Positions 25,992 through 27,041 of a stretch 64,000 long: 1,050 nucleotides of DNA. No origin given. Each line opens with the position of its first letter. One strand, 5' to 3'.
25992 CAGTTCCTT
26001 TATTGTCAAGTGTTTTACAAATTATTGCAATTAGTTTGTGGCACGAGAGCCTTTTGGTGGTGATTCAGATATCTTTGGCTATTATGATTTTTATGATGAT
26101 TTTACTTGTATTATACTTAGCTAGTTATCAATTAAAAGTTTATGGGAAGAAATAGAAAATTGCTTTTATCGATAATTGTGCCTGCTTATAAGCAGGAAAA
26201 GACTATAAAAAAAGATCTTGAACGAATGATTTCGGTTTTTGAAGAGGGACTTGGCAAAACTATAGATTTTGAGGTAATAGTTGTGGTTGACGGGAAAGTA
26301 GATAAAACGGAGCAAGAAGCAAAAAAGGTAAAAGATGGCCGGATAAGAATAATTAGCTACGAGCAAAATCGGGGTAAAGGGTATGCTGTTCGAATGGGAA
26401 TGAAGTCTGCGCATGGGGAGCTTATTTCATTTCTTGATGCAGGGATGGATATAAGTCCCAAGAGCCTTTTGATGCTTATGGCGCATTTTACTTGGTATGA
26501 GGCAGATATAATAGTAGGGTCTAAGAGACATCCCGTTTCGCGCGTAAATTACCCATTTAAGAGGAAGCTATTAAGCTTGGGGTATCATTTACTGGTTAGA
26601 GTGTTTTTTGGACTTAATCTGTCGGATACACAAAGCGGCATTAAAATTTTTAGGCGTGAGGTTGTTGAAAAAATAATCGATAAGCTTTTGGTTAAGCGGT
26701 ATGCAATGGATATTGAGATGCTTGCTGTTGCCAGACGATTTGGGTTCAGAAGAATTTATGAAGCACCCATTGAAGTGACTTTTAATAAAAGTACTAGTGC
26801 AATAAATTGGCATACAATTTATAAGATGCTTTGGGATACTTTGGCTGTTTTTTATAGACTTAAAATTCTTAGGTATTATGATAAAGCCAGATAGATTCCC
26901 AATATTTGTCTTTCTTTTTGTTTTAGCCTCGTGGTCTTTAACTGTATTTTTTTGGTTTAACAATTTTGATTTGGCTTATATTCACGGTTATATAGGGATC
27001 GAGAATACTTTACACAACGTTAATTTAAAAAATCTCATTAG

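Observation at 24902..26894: Duplicated flippase + Dpm1-like GT2 module (copy A); copy B lies at 55419-57406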

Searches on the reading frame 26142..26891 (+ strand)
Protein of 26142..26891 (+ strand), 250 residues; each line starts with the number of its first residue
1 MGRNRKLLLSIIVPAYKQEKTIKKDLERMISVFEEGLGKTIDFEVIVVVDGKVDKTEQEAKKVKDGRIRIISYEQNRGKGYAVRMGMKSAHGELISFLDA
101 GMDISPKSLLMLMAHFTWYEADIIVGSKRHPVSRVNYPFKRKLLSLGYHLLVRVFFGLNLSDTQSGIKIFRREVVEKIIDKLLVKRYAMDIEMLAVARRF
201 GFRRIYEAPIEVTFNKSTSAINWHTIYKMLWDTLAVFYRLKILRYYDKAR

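Call 5: search_protein_families(library=pfam, proteins=[window:26142-26891:+], max_evalue=0.01)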
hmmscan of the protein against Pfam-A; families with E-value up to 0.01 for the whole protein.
window:26142-26891:+ (250 aa): 3 families
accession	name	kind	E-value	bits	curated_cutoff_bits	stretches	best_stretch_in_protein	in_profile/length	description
PF00535.33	Glycos_transf_2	-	4e-25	89.1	23.3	1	10-178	1-167/168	Glycosyl transferase family 2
PF10111.15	Glyco_tranf_2_2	-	2.4e-06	27.7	27.3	1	10-107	1-97/276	Glycosyltransferase like family 2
PF13641.12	Glyco_tranf_2_3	-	0.00041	20.9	27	1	9-116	3-111/230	Glycosyltransferase like family 2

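Call 8: search_solved_structures(query=window:26142-26891:+, max_evalue=0.001)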
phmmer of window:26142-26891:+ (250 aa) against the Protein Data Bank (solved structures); distinct sequences matched with E-value up to 0.001: 14.
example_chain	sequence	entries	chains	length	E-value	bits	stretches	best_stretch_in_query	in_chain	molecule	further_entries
5mlz_A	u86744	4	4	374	5e-13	52.7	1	7-182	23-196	Dolichol monophosphate mannose synthase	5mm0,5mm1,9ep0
6p61_A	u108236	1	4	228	4.1e-08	36.7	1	8-106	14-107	Glycosyltransferase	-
9bhc_C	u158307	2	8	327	4.6e-08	36.5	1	9-179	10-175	Undecaprenyl-phosphate 4-deoxy-4-formamido-L-arabinose transferase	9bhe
8vxh_A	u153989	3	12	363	6.1e-08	36.1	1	9-179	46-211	Undecaprenyl-phosphate 4-deoxy-4-formamido-L-arabinose transferase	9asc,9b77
9hwj_A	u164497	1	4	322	7.5e-08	35.8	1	9-179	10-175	Undecaprenyl-phosphate 4-deoxy-4-formamido-L-arabinose transferase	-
5eke_A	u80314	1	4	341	3.2e-07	33.7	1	4-134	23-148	Uncharacterized glycosyltransferase sll0501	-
5ekp_C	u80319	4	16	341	3.2e-07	33.7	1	4-134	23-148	Uncharacterized glycosyltransferase sll0501 | Glycosyltransferase sll0501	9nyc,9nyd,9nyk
9nye_A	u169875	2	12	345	3.3e-07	33.7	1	4-134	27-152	Glycosyltransferase sll0501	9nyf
5tze_C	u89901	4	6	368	1.9e-06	31.2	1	9-125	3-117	Glycosyl transferase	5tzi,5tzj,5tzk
5tz8_A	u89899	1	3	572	3.2e-06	30.5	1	9-125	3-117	Glycosyl transferase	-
5hea_A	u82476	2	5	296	4.7e-05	26.6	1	8-101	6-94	Putative glycosyltransferase (GalT1)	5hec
9omh_A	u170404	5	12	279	0.00055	23.1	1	9-111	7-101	Glycosyltransferase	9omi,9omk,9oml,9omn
9omm_A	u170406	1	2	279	0.00055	23.1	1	9-111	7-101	Glycosyltransferase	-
9omj_A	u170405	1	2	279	0.00062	23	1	9-111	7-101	Glycosyltransferase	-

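Call 10: search_protein_families(library=ncbifam, proteins=[window:26142-26891:+], max_evalue=0.001)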
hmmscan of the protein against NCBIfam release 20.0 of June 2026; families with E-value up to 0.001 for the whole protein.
window:26142-26891:+ (250 aa): 17 families
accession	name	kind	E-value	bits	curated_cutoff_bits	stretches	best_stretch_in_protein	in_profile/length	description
NF047588.1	GlcsyltransPgfSStrep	equivalog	2.7e-15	56.4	500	1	8-181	2-170/308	glycosyltransferase PgfS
TIGR03937.1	PgaC_IcaA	equivalog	7.8e-12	44.9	422.3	1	8-117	46-151/407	poly-beta-1,6-N-acetyl-D-glucosamine synthase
NF058614.1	PPMAGASynPpgS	equivalog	1.7e-11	44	370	1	11-216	4-200/226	polyprenyl-phospho-N-acetylgalactosaminyl synthase PpgS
NF041875.1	EPS_EpsD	equivalog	1.1e-10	41.4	370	1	9-139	1-128/325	exopolysaccharide biosynthesis glycosyltransferase EpsD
NF007986.1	PRK10714.1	equivalog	3.3e-10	39.5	529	1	9-180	8-174/316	undecaprenyl-phosphate 4-deoxy-4-formamido-L-arabinose transferase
NF007482.0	PRK10073.1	equivalog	7.1e-10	38.4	423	1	4-114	3-108/334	glycosyltransferase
NF047683.1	TeichurnBiosyTuaG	equivalog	1.3e-09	38.1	400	1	5-101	4-96/252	teichuronic acid biosynthesis protein TuaG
TIGR04283.1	glyco_like_mftF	equivalog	3.6e-09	36.5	182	1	9-107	1-88/221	TIGR04283 family arsenosugar biosynthesis glycosyltransferase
TIGR03965.1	mycofact_glyco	equivalog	3.7e-09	36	280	1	10-117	77-180/467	mycofactocin biosynthesis glycosyltransferase MftF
TIGR04182.1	glyco_TIGR04182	equivalog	1.5e-08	34.4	325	1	10-195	3-174/293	S-layer glycoprotein N-glycosyltransferase AglJ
NF010496.0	PRK13915.1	equivalog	4.6e-08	32.5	262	1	7-108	31-134/307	glucosyl-3-phosphoglycerate synthase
NF038302.1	EPS_HpsE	equivalog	1.8e-07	30.4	300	1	9-100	3-95/307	hormogonium polysaccharide biosynthesis glycosyltransferase HpsE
NF041391.1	DPhHxTase_Halo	equivalog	5.6e-06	25.5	375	1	44-179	25-154/213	dolichyl-phosphate hexose transferase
NF050050.1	ProtGlycPglI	equivalog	1.1e-05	25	500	1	8-115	3-107/306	GalNAc(5)-diNAcBac-PP-undecaprenol beta-1,3-glucosyltransferase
NF038299.1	EPS_HpsN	equivalog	9.3e-05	21.5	425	1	8-122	2-109/317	hormogonium polysaccharide biosynthesis glycosyltransferase HpsN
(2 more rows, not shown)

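Call 17: find_homologous_proteins(query=window:26142-26891:+, max_evalue=1e-10)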
Query window:26142-26891:+ (250 aa): 6322 proteins with E <= 1e-10 among 6963 candidates; the best 120 are listed.
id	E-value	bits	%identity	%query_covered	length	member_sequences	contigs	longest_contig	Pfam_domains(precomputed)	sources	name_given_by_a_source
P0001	1.3e-158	544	100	100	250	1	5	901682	PF10111.15,PF00535.33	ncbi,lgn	-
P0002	6.0e-147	506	92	100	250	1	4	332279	PF10111.15,PF00535.33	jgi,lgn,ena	-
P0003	4.3e-116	405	74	99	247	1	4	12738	PF00535.33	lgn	-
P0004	5.3e-115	401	72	99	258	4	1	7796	PF10111.15,PF00535.33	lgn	-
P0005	3.8e-114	398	72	99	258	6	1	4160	PF00535.33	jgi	-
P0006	8.3e-114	397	72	99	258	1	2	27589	PF00535.33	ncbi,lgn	-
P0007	1.7e-113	396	71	99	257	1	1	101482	PF00535.33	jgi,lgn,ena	-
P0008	3.4e-113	395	72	97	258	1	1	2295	PF00535.33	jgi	-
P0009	1.3e-112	393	70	98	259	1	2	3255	PF13641.13,PF00535.33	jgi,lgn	-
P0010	2.1e-112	393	69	98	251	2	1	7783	PF00535.33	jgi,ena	-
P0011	2.7e-112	392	71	98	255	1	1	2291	PF13641.13,PF00535.33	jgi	jgi:glycosyltransferase involved in cell wall biosynthesis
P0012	3.1e-112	392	71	100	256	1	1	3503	PF10111.15,PF00535.33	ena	-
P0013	7.3e-112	391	72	97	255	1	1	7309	PF00535.33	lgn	-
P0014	1.0e-111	391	71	99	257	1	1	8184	PF00535.33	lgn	-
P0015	2.9e-111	389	72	99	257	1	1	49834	PF00535.33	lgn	-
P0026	1.2e-109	384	68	99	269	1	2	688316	PF10111.15,PF00535.33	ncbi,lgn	-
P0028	1.4e-109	384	68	98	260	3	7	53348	PF00535.33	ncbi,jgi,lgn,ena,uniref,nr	ncbi:hypothetical protein A2415_01840 [candidate division WWE3 bacterium RIFOXYC1_FULL_39_7]|uniref:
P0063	4.0e-108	379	67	100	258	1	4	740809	PF00535.33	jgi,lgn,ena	-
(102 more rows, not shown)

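Call 18: find_encoding_contigs(protein=P0028, flank=6000, max_places=2)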
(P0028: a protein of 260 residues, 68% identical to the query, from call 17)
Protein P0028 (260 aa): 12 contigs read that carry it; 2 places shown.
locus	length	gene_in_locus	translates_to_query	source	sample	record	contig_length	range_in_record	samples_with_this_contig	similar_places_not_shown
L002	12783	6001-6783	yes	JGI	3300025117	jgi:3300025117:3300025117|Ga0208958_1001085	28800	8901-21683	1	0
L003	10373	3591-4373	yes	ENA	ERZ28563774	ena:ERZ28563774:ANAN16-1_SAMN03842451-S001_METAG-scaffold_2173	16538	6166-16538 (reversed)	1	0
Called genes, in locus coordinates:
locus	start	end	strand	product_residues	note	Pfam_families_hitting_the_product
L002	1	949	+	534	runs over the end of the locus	PF02366:PMT, PF13231:PMT_2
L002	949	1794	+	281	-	PF00535:Glycos_transf_2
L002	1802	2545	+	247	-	PF00106:adh_short, PF08659:KR, PF13561:adh_short_C2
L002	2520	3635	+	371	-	PF13439:Glyco_transf_4, PF13579:Glyco_trans_4_4, PF00534:Glycos_transf_1, PF13692:Glyco_trans_1_4, PF13524:Glyco_trans_1_2 (weak)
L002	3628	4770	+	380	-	-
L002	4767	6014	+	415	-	PF01943:Polysacc_synt, PF13440:Polysacc_synt_3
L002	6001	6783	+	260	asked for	PF00535:Glycos_transf_2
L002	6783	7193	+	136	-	-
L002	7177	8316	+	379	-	PF13439:Glyco_transf_4, PF13579:Glyco_trans_4_4, PF20706:GT4-conflict, PF00534:Glycos_transf_1, PF13692:Glyco_trans_1_4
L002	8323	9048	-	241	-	PF13506:Glyco_transf_21, PF13641:Glyco_tranf_2_3, PF00535:Glycos_transf_2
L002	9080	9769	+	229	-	-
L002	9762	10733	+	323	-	PF01073:3Beta_HSD, PF01370:Epimerase, PF02719:Polysacc_synt_2, PF04321:RmlD_sub_bind, PF13460:NAD_binding_10, PF16363:GDP_Man_Dehyd, PF07993:NAD_binding_4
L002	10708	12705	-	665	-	-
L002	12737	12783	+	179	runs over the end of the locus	PF18915:DUF5667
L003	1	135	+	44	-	?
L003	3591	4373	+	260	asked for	PF00535:Glycos_transf_2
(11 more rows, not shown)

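Call 19: find_encoding_contigs(protein=P0063, flank=6000, max_places=2)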
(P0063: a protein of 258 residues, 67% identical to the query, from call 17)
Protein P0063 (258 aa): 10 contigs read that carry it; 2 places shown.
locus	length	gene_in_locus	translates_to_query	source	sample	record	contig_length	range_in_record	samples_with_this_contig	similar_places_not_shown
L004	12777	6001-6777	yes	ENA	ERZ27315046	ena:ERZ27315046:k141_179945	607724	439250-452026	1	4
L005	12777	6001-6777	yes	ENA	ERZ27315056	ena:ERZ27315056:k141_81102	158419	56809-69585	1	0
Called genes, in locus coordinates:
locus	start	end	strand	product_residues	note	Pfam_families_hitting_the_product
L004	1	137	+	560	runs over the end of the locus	PF02366:PMT, PF13231:PMT_2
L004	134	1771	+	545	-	PF02366:PMT, PF13231:PMT_2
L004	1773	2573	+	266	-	PF00535:Glycos_transf_2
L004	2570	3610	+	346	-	PF13439:Glyco_transf_4, PF00534:Glycos_transf_1, PF13692:Glyco_trans_1_4, PF13524:Glyco_trans_1_2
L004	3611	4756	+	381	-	PF04188:Mannosyl_trans2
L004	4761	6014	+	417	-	PF01943:Polysacc_synt, PF13440:Polysacc_synt_3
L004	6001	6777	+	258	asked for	PF00535:Glycos_transf_2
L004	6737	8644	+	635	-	-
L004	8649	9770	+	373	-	PF13439:Glyco_transf_4, PF20706:GT4-conflict, PF00534:Glycos_transf_1, PF13692:Glyco_trans_1_4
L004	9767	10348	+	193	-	PF18915:DUF5667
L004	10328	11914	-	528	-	PF05401:NodS (weak), PF13489:Methyltransf_23, PF00398:RrnaAD, PF01209:Ubie_methyltran, PF08241:Methyltransf_11, PF08242:Methyltransf_12, PF13649:Methyltransf_25, PF13847:Methyltransf_31, +2 more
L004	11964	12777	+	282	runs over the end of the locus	PF01370:Epimerase, PF04321:RmlD_sub_bind, PF16363:GDP_Man_Dehyd, PF01073:3Beta_HSD, PF07993:NAD_binding_4, PF02719:Polysacc_synt_2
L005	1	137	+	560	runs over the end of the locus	PF02366:PMT, PF13231:PMT_2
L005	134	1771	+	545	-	PF02366:PMT, PF13231:PMT_2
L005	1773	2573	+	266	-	PF00535:Glycos_transf_2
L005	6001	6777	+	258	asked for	PF00535:Glycos_transf_2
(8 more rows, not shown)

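Call 20: find_encoding_contigs(protein=P0026, flank=6000, max_places=2)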
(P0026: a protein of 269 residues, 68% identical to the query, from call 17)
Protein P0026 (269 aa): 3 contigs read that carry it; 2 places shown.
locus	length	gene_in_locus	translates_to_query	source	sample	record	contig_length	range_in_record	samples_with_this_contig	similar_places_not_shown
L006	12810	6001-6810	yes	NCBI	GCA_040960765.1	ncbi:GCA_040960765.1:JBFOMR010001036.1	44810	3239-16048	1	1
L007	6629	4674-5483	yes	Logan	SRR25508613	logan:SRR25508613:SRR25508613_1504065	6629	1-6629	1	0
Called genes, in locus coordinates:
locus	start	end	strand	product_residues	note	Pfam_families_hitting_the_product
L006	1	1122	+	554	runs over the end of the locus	PF02366:PMT (weak), PF13231:PMT_2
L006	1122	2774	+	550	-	PF02366:PMT, PF13231:PMT_2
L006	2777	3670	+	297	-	PF00535:Glycos_transf_2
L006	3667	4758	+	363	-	PF13579:Glyco_trans_4_4, PF13439:Glyco_transf_4, PF00534:Glycos_transf_1, PF13692:Glyco_trans_1_4, PF13524:Glyco_trans_1_2 (weak), PF20706:GT4-conflict (weak)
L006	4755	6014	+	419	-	PF01943:Polysacc_synt, PF13440:Polysacc_synt_3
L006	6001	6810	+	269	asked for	PF00535:Glycos_transf_2, PF10111:Glyco_tranf_2_2 (weak)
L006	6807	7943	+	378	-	PF13439:Glyco_transf_4, PF20706:GT4-conflict, PF00534:Glycos_transf_1, PF13692:Glyco_trans_1_4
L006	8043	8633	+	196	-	PF18915:DUF5667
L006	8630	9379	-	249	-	PF13489:Methyltransf_23, PF07021:MetW (weak), PF13847:Methyltransf_31, PF08241:Methyltransf_11, PF08242:Methyltransf_12, PF13649:Methyltransf_25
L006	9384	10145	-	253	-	PF01522:Polysacc_deac_1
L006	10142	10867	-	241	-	PF05175:MTS (weak), PF01209:Ubie_methyltran, PF13489:Methyltransf_23, PF06325:PrmA, PF13847:Methyltransf_31, PF08241:Methyltransf_11, PF08242:Methyltransf_12, PF13649:Methyltransf_25, +2 more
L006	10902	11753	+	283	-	PF01073:3Beta_HSD, PF01370:Epimerase, PF04321:RmlD_sub_bind, PF05368:NmrA (faint), PF16363:GDP_Man_Dehyd (weak), PF02719:Polysacc_synt_2, PF07993:NAD_binding_4, PF16363:GDP_Man_Dehyd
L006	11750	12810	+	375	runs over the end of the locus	PF20706:GT4-conflict, PF00534:Glycos_transf_1, PF13692:Glyco_trans_1_4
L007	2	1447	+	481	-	?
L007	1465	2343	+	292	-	PF00535:Glycos_transf_2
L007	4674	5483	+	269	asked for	PF00535:Glycos_transf_2, PF10111:Glyco_tranf_2_2 (weak)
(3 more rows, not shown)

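Call 32: find_related_loci(query=A1, collection=genome_contigs, flank=8000)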
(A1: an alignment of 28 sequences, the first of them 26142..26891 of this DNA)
Query A1 (250 aa) in genome_contigs; peptide patterns used: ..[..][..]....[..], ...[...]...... (x = any residue, [..] = any of these).
599 stretches matched a pattern (row limit reached: there are more); 585 encode a relative of the query (tblastn E <= 1e-3); the best 80 are kept; 80 distinct loci.
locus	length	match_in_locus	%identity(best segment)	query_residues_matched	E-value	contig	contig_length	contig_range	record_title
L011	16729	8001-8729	73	6-248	3e-121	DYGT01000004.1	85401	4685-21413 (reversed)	MAG TPA_asm: Candidatus Microgenomatus sp. isolate BE2012_6_40_25 Afr_mines_BE2012_152_length_85401_cov_11_084409, whole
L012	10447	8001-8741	69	1-247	1e-114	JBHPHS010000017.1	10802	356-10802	Patescibacteria group bacterium isolate SAG AM-312-A20 AM-312-A20_NODE_17, whole genome shotgun sequence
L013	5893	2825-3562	69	3-248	2e-114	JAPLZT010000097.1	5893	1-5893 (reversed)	MAG: Candidatus Woesebacteria bacterium isolate LacPavin_0920_WC90_MAG_37_8 LacPavin_0920_WC90_scaffold_848628, whole ge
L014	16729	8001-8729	67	8-250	2e-110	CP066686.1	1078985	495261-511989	MAG: Candidatus Woesebacteria bacterium isolate NC_groundwater_442_Ag_B-0.1um_40_41 chromosome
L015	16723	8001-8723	66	8-248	3e-110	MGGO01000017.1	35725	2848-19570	MAG: Candidatus Woesebacteria bacterium RIFCSPHIGHO2_01_FULL_44_10 rifcsphigho2_01_scaffold_4208, whole genome shotgun s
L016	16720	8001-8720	67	8-247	5e-110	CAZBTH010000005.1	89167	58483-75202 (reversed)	MAG TPA_asm: uncultured Gammaproteobacteria bacterium isolate SRP062349_co2_276 genome assembly, contig: NODE_157_length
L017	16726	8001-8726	67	5-247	1e-109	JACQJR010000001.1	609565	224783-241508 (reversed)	MAG: Candidatus Microgenomates bacterium isolate NC_groundwater_1156_Ag_S-0.1um_40_307 S_p1_S3_coassembly_k141_153347, w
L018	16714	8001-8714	67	9-247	6e-108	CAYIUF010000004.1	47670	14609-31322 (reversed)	MAG TPA_asm: uncultured Gammaproteobacteria bacterium isolate ERP119705_co5_572 genome assembly, contig: NODE_694_length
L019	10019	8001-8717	68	8-247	8e-105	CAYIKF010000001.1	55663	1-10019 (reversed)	MAG TPA_asm: uncultured Gammaproteobacteria bacterium isolate ERP119705_co21_379 genome assembly, contig: NODE_503_lengt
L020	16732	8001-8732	63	5-249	3e-104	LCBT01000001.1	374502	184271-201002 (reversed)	MAG: Candidatus Daviesbacteria bacterium GW2011_GWA1_41_61 UU73_C0001, whole genome shotgun sequence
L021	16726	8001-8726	64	7-249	4e-104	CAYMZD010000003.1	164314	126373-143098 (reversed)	MAG TPA_asm: uncultured Gammaproteobacteria bacterium isolate binchicken_co110_145 genome assembly, contig: NODE_230_len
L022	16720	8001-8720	64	6-246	3e-103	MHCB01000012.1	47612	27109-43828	MAG: Candidatus Blackburnbacteria bacterium RIFCSPHIGHO2_12_FULL_44_25 rifcsphigho2_12_scaffold_1834, whole genome shotg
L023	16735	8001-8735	59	4-249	4e-101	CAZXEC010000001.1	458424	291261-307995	MAG TPA_asm: uncultured Gammaproteobacteria bacterium isolate binchicken_co110_1207 genome assembly, contig: NODE_32_len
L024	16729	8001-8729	65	8-250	4e-101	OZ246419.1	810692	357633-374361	MAG: uncultured Gammaproteobacteria bacterium isolate binchicken_co84_156 genome assembly, chromosome: 1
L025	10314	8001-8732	63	8-249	2e-100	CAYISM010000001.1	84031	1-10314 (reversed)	MAG TPA_asm: uncultured Gammaproteobacteria bacterium isolate ERP119705_co3_788 genome assembly, contig: NODE_170_length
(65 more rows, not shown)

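Call 42: predict_structure(alignment_id=A1)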
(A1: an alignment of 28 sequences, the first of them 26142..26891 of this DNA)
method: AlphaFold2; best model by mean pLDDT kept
length: 250 residues; sequences in the alignment: 28
mean_pLDDT: 82.0   pTM: 0.81
mean pLDDT of the five models: 82.0, 76.7, 57.0, 56.6, 56.2
residues with pLDDT >= 90: 68; 70-90: 140; 50-70: 35; < 50: 7
segments of 3 or more residues with pLDDT < 50: 1-3
pLDDT, mean of each block of 10 residues (from residue 1): 71 80 89 87 93 89 94 87 89 87 78 86 85 71 80 85 77 91 76 88 89 66 77 81 54
secondary structure, 60 per line:
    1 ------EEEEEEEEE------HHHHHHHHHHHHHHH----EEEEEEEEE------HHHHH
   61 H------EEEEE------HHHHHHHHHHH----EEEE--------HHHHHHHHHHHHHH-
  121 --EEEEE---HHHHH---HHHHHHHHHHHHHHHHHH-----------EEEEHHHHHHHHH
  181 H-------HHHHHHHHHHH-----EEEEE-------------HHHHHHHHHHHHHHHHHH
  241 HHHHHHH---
elements in order: E7-15 H22-36 E41-49 H56-61 E68-72 H79-89 E94-97 H106-119 E123-127 H131-135 H139-156 E168-171 H172-181 H189-199 E205-209 H223-247
